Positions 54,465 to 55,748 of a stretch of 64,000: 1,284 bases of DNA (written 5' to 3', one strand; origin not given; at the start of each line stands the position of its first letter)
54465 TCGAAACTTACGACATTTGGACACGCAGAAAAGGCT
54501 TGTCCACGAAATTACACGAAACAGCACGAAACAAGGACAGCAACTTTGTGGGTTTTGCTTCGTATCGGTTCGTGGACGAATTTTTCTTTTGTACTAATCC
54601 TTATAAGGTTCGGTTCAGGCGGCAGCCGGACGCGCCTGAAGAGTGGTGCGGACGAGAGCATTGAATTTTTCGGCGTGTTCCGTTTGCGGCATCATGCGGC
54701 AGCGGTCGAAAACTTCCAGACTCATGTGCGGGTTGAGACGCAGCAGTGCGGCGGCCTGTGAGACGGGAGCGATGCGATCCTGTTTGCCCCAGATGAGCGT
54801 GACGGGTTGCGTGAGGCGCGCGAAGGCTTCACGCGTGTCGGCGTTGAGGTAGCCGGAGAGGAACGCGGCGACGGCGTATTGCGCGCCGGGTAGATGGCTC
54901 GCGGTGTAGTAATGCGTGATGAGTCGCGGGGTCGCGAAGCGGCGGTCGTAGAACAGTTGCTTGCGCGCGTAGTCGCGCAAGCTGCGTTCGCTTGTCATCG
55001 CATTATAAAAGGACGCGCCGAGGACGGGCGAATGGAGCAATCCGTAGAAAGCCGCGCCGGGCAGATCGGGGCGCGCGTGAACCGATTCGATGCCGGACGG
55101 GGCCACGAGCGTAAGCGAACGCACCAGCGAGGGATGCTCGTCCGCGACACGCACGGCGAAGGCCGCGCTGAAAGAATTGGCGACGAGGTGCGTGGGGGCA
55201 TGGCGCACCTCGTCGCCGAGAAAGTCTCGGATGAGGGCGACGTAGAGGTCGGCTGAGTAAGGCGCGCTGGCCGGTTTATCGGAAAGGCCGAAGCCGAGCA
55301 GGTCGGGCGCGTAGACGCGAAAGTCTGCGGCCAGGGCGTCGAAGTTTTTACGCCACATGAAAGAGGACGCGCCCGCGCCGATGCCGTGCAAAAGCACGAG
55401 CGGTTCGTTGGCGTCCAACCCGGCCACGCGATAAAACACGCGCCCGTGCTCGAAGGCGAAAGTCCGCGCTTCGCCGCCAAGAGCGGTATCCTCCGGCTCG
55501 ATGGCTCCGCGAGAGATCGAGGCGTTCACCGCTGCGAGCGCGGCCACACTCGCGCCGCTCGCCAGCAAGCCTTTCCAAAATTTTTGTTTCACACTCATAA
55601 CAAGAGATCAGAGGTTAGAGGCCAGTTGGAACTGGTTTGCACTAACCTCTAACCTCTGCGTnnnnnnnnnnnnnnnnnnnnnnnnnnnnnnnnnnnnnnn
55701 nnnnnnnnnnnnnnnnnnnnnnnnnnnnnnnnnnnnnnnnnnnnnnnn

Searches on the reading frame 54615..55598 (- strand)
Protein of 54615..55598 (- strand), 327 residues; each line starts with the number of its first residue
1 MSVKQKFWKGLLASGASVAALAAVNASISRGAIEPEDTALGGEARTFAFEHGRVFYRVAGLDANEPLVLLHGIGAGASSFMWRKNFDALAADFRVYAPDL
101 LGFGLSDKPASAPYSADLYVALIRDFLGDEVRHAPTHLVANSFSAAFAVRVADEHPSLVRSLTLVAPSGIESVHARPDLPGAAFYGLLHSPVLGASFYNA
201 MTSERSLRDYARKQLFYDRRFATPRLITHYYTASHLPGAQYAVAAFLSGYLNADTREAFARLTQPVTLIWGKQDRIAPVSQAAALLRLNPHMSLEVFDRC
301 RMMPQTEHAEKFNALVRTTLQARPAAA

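Call 38: search_protein_families(library=pfam, proteins=[window:54615-55598:-], max_evalue=0.00001)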
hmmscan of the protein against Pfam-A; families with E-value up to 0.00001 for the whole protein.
window:54615-55598:- (327 aa): 3 families
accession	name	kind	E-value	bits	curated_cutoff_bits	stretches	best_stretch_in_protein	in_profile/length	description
PF00561.26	Abhydrolase_1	-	1.2e-24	87.7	25.8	1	66-301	2-237/245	alpha/beta hydrolase fold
PF12697.13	Abhydrolase_6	-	3e-20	74.3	26.3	1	67-313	1-215/217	Alpha/beta hydrolase family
PF12146.15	Hydrolase_4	-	5.5e-09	36.1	27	1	67-298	7-228/239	Serine aminopeptidase, S33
